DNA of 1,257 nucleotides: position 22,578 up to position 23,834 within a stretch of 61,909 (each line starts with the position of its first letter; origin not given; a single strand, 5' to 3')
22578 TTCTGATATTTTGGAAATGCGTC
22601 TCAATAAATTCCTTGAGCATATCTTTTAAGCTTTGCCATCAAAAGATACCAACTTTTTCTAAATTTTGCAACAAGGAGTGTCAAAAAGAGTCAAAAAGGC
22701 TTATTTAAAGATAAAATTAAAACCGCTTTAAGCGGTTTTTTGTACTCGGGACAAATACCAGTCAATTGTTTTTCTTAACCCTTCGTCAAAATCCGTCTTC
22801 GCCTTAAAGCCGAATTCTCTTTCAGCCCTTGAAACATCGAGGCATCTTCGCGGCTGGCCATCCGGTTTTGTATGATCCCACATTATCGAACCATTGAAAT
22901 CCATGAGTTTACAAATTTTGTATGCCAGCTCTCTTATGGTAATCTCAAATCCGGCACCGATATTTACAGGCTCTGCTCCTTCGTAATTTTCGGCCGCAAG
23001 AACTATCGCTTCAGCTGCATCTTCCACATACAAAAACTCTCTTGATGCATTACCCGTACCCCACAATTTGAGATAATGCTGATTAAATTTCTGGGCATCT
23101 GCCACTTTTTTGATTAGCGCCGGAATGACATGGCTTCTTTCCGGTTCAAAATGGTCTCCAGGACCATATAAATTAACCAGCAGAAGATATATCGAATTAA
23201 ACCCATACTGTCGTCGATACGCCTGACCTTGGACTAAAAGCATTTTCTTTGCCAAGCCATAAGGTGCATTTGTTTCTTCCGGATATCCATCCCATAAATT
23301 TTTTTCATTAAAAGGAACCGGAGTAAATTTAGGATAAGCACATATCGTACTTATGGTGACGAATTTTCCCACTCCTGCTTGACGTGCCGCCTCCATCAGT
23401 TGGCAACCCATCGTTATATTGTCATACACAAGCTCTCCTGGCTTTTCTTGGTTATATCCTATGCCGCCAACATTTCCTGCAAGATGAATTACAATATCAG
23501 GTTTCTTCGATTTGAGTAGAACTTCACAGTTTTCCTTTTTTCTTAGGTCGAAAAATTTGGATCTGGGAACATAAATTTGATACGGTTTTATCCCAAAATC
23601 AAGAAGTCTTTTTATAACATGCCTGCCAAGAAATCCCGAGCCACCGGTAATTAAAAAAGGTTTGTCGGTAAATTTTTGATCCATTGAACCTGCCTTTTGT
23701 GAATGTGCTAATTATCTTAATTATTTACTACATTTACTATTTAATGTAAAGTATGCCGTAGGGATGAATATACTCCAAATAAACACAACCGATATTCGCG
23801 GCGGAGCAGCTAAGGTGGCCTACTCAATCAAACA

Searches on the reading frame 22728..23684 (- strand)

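Call 37: search_protein_families(library=ncbifam, proteins=[window:22728-23684:-], max_evalue=0.00001)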
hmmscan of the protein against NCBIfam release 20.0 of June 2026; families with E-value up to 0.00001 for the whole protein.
window:22728-23684:- (318 aa): 15 families
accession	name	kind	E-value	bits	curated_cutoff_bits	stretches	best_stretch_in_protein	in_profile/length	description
NF047922.1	GDPFucSynFcl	equivalog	1.1e-81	274.6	500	1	10-315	5-306/308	GDP-L-fucose synthase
TIGR01181.1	dTDP_gluc_dehyt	equivalog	8.9e-32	110.4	365.1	1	46-313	58-314/321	dTDP-glucose 4,6-dehydratase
TIGR01179.1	galE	equivalog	4.4e-24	84.9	262.3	1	11-314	3-329/332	UDP-glucose 4-epimerase GalE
TIGR04180.1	EDH_00030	hypoth_equivalog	1.1e-22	80.5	475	1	46-273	57-268/297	NAD-dependent 4,6-dehydratase LegB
NF007490.0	PRK10084.1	subfamily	1e-20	74.1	649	1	47-314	59-338/361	dTDP-glucose 4,6-dehydratase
NF007582.0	PRK10217.1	equivalog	1.5e-18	67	698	1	47-312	60-333/355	dTDP-glucose 4,6-dehydratase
NF011728.1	PRK15181.1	equivalog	2e-13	50.1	760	1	46-313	77-340/348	Vi polysaccharide biosynthesis UDP-N-acetylglucosaminuronic acid C-4 epimerase TviC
NF007956.0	PRK10675.1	subfamily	1e-11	44.6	394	1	46-310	58-329/338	UDP-glucose 4-epimerase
TIGR02197.1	heptose_epim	equivalog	1.2e-11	44.3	274.6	1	11-311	2-314/316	ADP-glyceromanno-heptose 6-epimerase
NF042422.1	oxyalk_red_OleD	equivalog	5.9e-10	39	580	1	11-234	4-218/329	2-alkyl-3-oxoalkanoate reductase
TIGR03466.1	HpnA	hypoth_equivalog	4.9e-08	32.2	367.65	0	10-116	3-116/327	hopanoid-associated sugar epimerase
TIGR01777.1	yfcH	hypoth_equivalog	1.9e-07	30.9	207.35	0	11-129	2-128/292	TIGR01777 family oxidoreductase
TIGR02622.1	CDP_4_6_dhtase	equivalog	4.4e-07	29.3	278.45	0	42-117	58-133/352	CDP-glucose 4,6-dehydratase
NF042423.1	oxyalk_red_Shew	equivalog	6.1e-07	28.8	580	1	10-243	11-233/331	2-alkyl-3-oxoalkanoate reductase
NF008872.0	PRK11908.1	equivalog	6e-06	25.5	294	0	184-261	195-271/349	bifunctional UDP-4-keto-pentose/UDP-xylose synthase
